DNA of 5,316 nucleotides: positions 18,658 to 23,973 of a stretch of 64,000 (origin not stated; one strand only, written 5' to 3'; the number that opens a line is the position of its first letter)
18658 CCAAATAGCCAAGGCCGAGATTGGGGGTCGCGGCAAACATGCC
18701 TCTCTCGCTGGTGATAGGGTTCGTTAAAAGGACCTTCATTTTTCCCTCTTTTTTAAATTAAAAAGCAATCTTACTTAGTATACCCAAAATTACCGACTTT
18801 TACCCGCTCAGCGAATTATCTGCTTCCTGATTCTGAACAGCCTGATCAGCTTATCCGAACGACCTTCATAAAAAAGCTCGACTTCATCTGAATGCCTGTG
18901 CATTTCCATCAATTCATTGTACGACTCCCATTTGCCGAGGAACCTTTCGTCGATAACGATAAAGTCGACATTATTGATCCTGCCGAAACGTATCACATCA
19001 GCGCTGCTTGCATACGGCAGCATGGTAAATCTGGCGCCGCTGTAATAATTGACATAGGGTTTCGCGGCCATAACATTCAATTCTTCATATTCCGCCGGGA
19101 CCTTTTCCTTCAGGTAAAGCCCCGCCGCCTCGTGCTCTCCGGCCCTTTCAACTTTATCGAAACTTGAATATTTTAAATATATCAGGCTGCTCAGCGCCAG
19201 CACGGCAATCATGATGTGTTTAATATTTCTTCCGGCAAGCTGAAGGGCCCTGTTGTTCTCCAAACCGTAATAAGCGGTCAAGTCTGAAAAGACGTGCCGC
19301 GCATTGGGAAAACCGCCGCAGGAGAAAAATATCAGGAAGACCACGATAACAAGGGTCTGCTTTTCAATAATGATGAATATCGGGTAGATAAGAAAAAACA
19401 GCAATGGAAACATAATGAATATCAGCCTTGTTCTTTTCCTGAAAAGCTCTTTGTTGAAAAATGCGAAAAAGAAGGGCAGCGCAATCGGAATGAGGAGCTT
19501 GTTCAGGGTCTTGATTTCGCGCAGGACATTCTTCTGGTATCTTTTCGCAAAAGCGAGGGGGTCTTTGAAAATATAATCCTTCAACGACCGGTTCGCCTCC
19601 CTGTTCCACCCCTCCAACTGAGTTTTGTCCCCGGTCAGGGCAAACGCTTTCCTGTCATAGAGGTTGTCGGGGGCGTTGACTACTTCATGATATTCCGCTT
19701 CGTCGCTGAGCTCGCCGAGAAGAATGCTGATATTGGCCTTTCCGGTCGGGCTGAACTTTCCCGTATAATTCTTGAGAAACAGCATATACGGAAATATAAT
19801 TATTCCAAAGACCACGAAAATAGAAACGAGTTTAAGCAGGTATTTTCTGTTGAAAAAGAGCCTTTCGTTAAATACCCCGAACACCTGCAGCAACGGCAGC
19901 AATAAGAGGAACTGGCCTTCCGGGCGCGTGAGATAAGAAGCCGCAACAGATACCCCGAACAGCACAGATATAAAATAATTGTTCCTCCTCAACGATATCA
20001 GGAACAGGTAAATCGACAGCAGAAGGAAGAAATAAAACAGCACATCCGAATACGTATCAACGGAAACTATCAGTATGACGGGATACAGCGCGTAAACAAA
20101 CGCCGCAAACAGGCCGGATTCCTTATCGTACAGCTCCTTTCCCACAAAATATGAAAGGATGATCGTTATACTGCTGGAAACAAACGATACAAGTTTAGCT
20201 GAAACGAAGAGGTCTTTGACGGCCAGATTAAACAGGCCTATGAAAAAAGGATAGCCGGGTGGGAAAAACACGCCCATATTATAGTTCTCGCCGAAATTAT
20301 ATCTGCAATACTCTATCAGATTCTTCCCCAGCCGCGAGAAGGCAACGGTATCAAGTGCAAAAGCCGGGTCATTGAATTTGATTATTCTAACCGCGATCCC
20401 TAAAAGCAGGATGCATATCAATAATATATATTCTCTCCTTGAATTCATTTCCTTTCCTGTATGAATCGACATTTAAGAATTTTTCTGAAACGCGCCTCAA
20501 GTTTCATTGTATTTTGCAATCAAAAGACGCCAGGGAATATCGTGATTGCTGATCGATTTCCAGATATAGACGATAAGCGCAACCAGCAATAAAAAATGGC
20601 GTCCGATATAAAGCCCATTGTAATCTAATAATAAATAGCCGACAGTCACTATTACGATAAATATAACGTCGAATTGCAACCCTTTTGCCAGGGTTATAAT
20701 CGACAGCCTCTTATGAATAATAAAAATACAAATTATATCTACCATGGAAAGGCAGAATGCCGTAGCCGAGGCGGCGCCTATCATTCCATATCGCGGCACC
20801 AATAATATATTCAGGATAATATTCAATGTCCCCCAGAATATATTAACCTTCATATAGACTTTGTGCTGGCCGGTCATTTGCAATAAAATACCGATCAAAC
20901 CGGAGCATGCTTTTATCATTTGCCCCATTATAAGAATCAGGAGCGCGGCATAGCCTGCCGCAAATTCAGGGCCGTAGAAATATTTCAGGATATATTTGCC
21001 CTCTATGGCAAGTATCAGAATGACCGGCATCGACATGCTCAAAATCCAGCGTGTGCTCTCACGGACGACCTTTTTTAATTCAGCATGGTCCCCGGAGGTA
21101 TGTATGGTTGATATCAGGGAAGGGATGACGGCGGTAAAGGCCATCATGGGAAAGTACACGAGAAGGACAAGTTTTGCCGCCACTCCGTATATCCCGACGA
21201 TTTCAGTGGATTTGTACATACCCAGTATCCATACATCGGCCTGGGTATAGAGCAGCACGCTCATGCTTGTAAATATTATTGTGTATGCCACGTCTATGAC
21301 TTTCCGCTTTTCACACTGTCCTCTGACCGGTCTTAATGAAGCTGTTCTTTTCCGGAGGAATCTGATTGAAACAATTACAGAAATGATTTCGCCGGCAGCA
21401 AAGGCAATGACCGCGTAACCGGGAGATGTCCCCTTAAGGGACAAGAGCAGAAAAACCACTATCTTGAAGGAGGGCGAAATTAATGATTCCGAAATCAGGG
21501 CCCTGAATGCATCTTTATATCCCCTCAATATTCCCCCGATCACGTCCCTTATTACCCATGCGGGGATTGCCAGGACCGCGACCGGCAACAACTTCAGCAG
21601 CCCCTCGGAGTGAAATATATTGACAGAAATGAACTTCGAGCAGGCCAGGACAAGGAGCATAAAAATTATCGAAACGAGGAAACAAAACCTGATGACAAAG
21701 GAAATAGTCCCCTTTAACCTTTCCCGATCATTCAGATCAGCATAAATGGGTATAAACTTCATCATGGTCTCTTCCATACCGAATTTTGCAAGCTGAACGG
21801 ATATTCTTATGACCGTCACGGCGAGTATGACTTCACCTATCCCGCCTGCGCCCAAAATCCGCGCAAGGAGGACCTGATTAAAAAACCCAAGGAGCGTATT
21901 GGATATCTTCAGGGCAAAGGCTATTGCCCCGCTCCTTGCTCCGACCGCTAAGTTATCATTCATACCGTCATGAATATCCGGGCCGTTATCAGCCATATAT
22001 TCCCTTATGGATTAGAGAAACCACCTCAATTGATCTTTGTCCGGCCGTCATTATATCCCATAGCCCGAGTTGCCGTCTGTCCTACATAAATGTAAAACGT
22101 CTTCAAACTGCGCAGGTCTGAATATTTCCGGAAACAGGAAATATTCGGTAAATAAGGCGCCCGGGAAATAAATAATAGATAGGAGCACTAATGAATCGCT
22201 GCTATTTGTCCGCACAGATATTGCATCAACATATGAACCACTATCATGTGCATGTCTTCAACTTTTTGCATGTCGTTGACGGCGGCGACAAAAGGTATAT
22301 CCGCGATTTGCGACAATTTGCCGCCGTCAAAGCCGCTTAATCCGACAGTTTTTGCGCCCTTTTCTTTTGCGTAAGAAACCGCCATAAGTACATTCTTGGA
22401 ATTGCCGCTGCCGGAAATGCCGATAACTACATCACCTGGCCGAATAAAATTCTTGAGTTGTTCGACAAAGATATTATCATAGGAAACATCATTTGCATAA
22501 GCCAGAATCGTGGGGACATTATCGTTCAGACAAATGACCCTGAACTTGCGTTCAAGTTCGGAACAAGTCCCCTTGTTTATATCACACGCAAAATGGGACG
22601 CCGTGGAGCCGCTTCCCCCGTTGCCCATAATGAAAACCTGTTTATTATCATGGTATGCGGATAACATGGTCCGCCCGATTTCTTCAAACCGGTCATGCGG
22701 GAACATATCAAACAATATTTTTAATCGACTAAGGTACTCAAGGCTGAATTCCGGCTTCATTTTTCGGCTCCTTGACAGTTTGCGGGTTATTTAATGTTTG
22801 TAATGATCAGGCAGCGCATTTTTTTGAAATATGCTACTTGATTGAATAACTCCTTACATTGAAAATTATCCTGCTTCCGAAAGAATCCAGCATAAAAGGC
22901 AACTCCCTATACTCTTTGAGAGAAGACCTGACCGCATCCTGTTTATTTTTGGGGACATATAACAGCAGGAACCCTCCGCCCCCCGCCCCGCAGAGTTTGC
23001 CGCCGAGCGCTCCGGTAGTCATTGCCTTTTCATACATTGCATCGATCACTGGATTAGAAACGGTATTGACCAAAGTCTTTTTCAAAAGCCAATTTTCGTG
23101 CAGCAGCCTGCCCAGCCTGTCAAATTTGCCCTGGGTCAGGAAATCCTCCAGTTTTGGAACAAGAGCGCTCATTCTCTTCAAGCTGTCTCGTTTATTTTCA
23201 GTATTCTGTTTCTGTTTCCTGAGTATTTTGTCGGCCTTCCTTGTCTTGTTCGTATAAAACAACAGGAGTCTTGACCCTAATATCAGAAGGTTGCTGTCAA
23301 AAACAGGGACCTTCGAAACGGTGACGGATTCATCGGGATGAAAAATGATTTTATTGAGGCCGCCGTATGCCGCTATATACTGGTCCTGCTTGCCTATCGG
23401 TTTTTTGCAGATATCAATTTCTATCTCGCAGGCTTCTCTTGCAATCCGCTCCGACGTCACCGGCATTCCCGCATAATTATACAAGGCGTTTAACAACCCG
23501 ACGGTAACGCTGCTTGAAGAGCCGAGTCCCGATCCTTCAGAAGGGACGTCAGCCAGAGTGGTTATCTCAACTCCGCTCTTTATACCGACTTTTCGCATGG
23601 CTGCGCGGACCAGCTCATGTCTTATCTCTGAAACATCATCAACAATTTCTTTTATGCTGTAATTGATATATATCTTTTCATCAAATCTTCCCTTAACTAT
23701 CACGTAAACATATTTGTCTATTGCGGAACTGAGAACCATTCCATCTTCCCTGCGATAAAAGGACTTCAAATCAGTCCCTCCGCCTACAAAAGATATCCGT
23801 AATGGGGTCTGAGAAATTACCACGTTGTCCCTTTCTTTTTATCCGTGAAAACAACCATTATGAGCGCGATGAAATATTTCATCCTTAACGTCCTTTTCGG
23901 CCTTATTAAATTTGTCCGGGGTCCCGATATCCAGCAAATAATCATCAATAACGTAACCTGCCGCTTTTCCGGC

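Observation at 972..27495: Unusual concentration of GT-C-like polytopic membrane proteins with polyprenyl-P-sugar synthase-type GT2s and a flippase-like protein: a periplasmic-face glycosylation module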

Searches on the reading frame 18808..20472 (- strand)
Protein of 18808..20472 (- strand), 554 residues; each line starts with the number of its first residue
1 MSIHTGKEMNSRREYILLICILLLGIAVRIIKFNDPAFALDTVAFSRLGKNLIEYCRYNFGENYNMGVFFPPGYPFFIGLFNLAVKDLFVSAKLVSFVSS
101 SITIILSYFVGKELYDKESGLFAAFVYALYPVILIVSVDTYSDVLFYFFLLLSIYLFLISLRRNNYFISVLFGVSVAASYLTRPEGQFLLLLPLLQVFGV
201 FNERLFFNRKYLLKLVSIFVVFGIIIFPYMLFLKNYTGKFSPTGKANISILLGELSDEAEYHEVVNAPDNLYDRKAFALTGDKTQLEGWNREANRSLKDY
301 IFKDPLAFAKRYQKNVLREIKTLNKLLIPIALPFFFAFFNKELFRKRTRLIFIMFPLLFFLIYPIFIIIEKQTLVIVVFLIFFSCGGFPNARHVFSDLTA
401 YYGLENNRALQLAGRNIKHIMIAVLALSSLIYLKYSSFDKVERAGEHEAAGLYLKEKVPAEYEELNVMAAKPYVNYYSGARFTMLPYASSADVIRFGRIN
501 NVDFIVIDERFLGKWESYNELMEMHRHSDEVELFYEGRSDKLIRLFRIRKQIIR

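Call 4: search_protein_families(library=pfam, proteins=[window:18808-20472:-], max_evalue=0.01)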
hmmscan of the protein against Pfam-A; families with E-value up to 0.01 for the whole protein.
window:18808-20472:- (554 aa): 1 family
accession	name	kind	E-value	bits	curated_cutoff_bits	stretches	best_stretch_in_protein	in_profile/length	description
PF13231.12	PMT_2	-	4.1e-14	53.5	26.1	1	71-223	3-155/160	Dolichyl-phosphate-mannose-protein mannosyltransferase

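Call 5: search_protein_families(library=ncbifam, proteins=[window:18808-20472:-], max_evalue=0.01)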
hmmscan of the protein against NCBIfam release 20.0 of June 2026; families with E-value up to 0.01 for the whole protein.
window:18808-20472:- (554 aa): 1 family
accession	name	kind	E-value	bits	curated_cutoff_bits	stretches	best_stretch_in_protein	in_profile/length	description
TIGR04154.1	archaeo_STT3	subfamily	0.00024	19.6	450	1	77-212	76-239/831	oligosaccharyl transferase, archaeosortase A system-associated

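Call 47: search_solved_structures(query=window:18808-20472:-, max_evalue=1)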
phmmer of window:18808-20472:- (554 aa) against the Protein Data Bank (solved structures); distinct sequences matched with E-value up to 1: 0.

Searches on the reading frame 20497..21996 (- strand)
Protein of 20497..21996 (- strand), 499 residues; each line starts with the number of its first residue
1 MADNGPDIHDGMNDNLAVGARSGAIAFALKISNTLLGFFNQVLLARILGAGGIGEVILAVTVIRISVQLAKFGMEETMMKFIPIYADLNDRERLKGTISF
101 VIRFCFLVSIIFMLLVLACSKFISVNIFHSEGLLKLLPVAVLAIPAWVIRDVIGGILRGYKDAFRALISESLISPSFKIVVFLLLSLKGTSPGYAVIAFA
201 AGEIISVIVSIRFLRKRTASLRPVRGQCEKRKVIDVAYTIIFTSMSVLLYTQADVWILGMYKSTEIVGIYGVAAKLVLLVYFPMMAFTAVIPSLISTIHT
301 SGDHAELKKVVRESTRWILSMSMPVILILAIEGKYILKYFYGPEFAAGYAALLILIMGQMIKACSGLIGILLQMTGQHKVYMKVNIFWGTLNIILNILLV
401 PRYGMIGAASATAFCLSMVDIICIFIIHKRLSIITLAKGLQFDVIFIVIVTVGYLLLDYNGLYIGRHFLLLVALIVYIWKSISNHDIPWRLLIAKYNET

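Call 4: search_protein_families(library=pfam, proteins=[window:20497-21996:-], max_evalue=0.01)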
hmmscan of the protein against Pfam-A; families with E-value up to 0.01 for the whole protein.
window:20497-21996:- (499 aa): 3 families
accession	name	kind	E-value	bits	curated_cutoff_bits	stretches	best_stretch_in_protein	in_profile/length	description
PF01943.22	Polysacc_synt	-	2.8e-17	63.5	28.2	1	23-294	5-270/274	Polysaccharide biosynthesis protein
PF01554.23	MatE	-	1.6e-15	57.6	24.9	2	240-397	2-160/161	MatE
PF03023.19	MurJ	-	6.2e-09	35.4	27.4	1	74-451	29-427/451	Lipid II flippase MurJ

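Call 35: search_protein_families(library=ncbifam, proteins=[window:20497-21996:-], max_evalue=0.00001)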
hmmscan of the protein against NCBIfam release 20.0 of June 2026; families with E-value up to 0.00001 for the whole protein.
window:20497-21996:- (499 aa): 3 families
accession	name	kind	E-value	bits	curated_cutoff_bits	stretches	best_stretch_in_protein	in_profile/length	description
TIGR02900.1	spore_V_B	equivalog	4e-21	75.3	372.3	1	31-471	13-472/488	stage V sporulation protein B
TIGR00797.1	matE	subfamily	2.1e-09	36.8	147.4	1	240-433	2-200/396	MATE family efflux transporter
NF011679.0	PRK15099.1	equivalog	9.2e-07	28.5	325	1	26-427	13-411/416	lipid III flippase WzxE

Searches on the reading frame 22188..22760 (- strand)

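Call 4: search_protein_families(library=pfam, proteins=[window:22188-22760:-], max_evalue=0.01)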
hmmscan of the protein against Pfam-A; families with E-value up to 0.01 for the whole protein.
window:22188-22760:- (190 aa): 2 families
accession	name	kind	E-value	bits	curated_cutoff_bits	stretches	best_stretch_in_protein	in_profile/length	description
PF13580.11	SIS_2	-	2.1e-16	60.7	27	1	23-143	19-138/138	SIS domain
PF01380.27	SIS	-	8.9e-13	48.6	25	1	87-162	32-107/131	SIS domain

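Call 35: search_protein_families(library=ncbifam, proteins=[window:22188-22760:-], max_evalue=0.00001)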
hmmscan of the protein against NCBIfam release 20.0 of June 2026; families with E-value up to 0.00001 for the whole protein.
window:22188-22760:- (190 aa): 12 families
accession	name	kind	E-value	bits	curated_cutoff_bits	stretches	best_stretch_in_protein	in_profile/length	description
TIGR00441.1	gmhA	equivalog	1.4e-35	122.6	209.45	1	34-181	6-152/154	D-sedoheptulose 7-phosphate isomerase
NF010546.0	PRK13936.1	equivalog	2e-29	102.8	276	1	26-181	30-187/197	phosphoheptose isomerase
NF001628.0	PRK00414.1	equivalog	6.6e-27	94.4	265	1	32-182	37-186/192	D-sedoheptulose 7-phosphate isomerase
NF010547.0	PRK13938.1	equivalog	3.1e-25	89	320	1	14-180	20-185/196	D-sedoheptulose 7-phosphate isomerase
NF008138.0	PRK10886.1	equivalog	5.4e-19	68.7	352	1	30-180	32-184/196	DnaA initiator-associating protein DiaA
NF041755.1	RuMP_HxlAB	equivalog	6.6e-10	38.5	500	1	102-173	282-354/391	bifunctional 3-hexulose-6-phosphate synthase/6-phospho-3-hexuloisomerase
NF009222.0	PRK12570.1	subfamily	4.2e-09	35.7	255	1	32-157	62-187/307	N-acetylmuramic acid 6-phosphate etherase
TIGR03127.2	RuMP_HxlB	equivalog_domain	8.1e-09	35.6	160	1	103-158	67-122/178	6-phospho-3-hexuloisomerase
NF003915.0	PRK05441.1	subfamily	9.7e-08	31.4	168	1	105-159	128-182/300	N-acetylmuramic acid 6-phosphate etherase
NF040776.2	AlsR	equivalog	4.2e-07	29.2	400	1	105-160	173-228/279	transcriptional repressor AlsR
TIGR00274.1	TIGR00274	equivalog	4.9e-07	29.1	302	1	101-156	118-174/291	N-acetylmuramic acid 6-phosphate etherase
NF008458.0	PRK11337.1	equivalog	1.7e-06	27.2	378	1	106-157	186-237/293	MurR/RpiR family transcriptional regulator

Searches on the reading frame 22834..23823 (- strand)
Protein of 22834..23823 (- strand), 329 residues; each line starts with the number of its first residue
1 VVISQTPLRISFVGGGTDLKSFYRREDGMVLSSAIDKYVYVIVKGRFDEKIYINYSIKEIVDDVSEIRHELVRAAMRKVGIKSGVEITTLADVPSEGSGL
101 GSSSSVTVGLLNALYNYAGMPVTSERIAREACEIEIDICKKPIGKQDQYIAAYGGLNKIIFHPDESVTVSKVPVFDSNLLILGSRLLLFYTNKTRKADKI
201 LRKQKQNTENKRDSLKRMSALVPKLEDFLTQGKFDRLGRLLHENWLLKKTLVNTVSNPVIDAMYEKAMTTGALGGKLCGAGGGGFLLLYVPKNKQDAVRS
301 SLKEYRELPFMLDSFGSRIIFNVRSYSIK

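Call 4: search_protein_families(library=pfam, proteins=[window:22834-23823:-], max_evalue=0.01)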
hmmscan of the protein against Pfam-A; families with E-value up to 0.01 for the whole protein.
window:22834-23823:- (329 aa): 2 families
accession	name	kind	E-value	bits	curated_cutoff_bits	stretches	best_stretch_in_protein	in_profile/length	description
PF00288.32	GHMP_kinases_N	-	6.3e-16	58.8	22.3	1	72-155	7-87/87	GHMP kinases N terminal domain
PF08544.19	GHMP_kinases_C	-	9e-12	45.7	21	1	229-305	5-82/85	GHMP kinases C terminal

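Call 35: search_protein_families(library=ncbifam, proteins=[window:22834-23823:-], max_evalue=0.00001)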
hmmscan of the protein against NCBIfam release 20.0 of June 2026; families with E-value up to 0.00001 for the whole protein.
window:22834-23823:- (329 aa): 12 families
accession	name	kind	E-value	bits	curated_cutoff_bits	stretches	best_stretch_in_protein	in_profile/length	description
NF049969.1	GlMnHpPKinHddA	equivalog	2.3e-48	165.4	600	1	2-299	3-314/338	D-glycero-D-manno-heptose 7-phosphate kinase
TIGR00549.1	mevalon_kin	equivalog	5.3e-26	91.7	163.05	1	32-287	21-274/276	mevalonate kinase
NF009948.0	PRK13412.1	equivalog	7.7e-25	86.8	721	1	82-298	724-942/974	bifunctional fucokinase/fucose-1-phosphate guanylyltransferase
NF003036.0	PRK03926.1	equivalog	1e-22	80.6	403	1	31-303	25-280/302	mevalonate kinase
NF003006.0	PRK03817.1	equivalog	3.2e-17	62.5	443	2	4-179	4-180/352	galactokinase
TIGR00131.1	gal_kin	equivalog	7.8e-13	48.1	226.65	0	220-304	288-364/388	galactokinase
NF001816.0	PRK00555.1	equivalog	3.3e-12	46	509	0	75-175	81-181/363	galactokinase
NF003472.0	PRK05101.1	equivalog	5.2e-11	42.1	499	1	4-177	23-204/382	galactokinase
NF002288.1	PRK01212.1-4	equivalog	1.9e-10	40.3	194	1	31-314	18-291/303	homoserine kinase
NF003705.0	PRK05322.1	equivalog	4.1e-10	38.9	385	0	27-245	39-266/388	galactokinase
TIGR00191.1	thrB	equivalog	3.3e-08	32.7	168.25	1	71-306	66-285/304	homoserine kinase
TIGR01920.1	Shik_kin_archae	equivalog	1.8e-06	27.5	126.85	1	56-134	41-118/266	shikimate kinase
